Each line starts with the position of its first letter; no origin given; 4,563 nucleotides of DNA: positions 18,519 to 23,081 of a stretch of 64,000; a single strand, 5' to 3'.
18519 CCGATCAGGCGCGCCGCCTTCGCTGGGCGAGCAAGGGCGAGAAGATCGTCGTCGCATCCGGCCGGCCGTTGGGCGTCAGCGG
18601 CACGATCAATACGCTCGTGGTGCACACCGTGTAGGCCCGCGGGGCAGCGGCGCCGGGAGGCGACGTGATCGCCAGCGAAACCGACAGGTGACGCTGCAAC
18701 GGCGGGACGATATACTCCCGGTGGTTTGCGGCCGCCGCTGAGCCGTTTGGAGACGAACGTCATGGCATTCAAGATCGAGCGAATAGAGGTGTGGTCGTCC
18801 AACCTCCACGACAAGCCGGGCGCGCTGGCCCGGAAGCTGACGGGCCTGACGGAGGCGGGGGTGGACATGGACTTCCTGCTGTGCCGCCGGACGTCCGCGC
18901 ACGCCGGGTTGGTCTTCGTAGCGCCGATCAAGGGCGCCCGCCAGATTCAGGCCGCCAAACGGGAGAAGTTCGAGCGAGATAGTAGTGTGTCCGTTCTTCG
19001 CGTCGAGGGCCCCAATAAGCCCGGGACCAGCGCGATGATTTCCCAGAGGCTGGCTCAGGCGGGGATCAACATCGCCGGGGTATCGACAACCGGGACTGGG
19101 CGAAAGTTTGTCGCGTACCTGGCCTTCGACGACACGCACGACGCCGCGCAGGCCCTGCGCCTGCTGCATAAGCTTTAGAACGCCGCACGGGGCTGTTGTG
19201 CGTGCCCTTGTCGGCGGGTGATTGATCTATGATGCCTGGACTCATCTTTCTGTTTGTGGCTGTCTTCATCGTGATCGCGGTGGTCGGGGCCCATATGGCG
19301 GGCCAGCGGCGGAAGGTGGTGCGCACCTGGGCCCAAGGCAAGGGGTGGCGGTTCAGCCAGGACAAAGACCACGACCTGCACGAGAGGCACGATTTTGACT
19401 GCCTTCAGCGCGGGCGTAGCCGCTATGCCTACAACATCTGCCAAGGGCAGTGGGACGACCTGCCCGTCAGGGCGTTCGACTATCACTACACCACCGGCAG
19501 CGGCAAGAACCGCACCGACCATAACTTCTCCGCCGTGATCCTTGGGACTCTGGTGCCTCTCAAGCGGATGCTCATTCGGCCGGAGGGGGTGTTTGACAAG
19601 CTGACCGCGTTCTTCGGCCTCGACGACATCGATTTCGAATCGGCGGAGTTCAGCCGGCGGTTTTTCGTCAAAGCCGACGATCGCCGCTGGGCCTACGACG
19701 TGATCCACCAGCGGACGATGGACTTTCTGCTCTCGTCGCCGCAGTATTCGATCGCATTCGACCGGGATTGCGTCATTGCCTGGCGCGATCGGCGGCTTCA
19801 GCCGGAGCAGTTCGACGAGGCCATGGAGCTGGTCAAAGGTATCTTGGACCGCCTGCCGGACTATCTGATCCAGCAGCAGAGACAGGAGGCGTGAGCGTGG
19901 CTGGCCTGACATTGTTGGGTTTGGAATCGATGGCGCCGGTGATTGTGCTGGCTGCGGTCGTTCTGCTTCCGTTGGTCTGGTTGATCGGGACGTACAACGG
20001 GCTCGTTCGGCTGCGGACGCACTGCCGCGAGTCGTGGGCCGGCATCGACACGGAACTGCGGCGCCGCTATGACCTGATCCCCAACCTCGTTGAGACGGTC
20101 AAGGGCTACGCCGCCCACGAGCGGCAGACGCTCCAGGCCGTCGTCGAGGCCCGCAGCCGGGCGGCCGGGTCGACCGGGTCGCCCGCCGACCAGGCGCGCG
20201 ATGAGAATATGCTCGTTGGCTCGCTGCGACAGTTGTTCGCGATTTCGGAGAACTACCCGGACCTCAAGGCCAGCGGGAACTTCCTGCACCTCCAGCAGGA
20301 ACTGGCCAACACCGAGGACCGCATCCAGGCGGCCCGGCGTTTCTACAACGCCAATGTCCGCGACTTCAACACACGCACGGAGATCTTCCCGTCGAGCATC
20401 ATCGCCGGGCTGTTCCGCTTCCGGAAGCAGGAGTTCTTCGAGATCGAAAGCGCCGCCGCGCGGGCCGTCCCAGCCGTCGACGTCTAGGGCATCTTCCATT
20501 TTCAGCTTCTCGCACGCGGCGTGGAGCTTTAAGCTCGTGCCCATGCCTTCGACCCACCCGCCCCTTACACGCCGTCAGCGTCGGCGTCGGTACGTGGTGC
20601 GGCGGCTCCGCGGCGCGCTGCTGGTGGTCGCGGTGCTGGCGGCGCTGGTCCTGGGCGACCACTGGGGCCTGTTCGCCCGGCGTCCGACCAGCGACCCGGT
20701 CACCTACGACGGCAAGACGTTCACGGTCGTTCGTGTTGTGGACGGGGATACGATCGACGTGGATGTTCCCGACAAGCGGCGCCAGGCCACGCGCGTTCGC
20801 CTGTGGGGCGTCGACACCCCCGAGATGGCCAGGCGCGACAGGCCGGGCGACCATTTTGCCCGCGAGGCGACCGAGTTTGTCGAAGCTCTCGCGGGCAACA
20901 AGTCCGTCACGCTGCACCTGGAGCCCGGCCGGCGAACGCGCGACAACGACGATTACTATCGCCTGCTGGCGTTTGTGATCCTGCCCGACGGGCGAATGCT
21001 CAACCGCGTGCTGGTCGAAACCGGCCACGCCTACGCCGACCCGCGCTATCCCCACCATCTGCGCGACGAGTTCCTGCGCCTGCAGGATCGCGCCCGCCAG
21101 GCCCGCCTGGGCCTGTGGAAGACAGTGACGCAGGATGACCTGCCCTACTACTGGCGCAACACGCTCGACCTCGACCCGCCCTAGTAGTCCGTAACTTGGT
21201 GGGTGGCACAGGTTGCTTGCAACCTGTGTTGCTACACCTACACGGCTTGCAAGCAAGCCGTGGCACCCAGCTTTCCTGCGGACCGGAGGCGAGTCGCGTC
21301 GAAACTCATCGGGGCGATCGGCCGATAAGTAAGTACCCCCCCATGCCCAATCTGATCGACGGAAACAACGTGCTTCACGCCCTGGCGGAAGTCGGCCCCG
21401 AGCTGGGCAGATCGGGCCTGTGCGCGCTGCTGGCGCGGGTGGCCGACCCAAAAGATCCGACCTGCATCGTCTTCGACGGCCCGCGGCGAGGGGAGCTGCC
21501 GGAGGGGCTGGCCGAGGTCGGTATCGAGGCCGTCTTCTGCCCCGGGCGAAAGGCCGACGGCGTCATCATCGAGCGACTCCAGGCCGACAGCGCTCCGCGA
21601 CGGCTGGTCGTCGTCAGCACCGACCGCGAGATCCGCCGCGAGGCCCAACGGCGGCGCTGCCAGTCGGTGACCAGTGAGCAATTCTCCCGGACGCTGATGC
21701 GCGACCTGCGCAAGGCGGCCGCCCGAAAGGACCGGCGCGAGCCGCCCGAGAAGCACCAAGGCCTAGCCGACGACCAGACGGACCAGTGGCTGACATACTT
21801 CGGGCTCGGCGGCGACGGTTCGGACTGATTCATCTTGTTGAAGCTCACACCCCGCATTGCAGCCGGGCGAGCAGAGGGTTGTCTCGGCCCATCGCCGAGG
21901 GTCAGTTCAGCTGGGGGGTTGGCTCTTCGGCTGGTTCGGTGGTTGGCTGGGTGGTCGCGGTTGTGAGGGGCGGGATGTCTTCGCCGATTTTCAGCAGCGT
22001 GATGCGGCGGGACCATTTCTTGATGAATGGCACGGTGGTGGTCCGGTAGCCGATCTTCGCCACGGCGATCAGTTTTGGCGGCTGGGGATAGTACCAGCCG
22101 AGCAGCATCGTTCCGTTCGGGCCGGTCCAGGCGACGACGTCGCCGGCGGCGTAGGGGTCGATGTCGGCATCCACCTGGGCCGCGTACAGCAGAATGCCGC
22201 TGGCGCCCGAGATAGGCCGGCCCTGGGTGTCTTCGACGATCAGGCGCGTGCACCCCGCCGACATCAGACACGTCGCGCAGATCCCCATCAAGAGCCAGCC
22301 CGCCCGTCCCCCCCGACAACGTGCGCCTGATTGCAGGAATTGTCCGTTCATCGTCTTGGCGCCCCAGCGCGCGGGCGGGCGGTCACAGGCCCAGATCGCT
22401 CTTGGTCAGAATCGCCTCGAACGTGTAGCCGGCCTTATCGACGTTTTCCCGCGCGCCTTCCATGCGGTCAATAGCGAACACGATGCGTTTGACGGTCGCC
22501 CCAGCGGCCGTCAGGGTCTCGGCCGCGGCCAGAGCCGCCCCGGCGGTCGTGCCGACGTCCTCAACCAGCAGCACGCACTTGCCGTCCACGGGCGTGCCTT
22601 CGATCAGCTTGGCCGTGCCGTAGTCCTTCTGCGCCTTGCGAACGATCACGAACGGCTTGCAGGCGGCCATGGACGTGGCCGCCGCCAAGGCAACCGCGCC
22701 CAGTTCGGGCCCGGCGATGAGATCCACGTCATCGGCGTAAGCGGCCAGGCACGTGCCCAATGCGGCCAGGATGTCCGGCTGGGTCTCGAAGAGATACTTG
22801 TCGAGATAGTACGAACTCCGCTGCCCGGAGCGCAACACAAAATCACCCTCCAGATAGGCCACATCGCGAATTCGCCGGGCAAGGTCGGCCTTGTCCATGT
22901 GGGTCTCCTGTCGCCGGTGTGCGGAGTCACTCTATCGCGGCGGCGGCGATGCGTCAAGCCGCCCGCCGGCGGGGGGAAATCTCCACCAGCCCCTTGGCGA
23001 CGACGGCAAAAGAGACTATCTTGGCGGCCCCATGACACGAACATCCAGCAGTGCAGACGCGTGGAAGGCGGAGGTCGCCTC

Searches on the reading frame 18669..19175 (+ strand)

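Call 24: search_protein_families(library=pfam, proteins=[window:18669-19175:+], max_evalue=0.0001)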
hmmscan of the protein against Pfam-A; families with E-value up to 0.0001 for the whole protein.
window:18669-19175:+ (169 aa): 1 family
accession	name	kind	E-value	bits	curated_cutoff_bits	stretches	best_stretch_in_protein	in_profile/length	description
PF01842.31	ACT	-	1.5e-15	57.1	27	1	109-169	2-64/66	ACT domain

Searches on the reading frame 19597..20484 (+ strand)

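Call 26: search_protein_families(library=pfam, proteins=[window:19597-20484:+], max_evalue=0.0001)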
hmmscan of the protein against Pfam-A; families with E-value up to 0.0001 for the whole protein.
window:19597-20484:+ (296 aa): 1 family
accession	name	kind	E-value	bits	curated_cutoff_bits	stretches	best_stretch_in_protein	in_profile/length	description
PF04011.17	LemA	-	2.6e-56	190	26.2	1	146-295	1-148/149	LemA family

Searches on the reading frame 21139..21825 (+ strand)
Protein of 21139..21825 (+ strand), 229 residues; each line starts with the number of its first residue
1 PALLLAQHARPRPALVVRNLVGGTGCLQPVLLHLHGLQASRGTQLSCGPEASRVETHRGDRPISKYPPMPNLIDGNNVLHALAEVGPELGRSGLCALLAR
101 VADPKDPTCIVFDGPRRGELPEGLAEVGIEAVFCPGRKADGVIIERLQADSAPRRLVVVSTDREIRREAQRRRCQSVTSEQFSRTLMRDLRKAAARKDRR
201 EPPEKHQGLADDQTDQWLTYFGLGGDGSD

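Call 25: search_protein_families(library=pfam, proteins=[window:21139-21825:+], max_evalue=0.0001)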
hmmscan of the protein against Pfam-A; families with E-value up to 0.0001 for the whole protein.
window:21139-21825:+ (229 aa): 1 family
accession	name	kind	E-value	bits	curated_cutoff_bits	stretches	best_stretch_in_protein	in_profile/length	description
PF05991.17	NYN_YacP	-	6.1e-07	30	24.6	1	72-209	2-153/166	YacP-like NYN domain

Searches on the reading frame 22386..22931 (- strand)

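Call 25: search_protein_families(library=pfam, proteins=[window:22386-22931:-], max_evalue=0.0001)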
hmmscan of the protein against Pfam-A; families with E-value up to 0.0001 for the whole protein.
window:22386-22931:- (182 aa): 1 family
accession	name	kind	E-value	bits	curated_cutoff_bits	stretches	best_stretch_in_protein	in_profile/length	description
PF00156.33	Pribosyltran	-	1.5e-07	31.3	26.3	1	61-165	18-135/158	Phosphoribosyl transferase domain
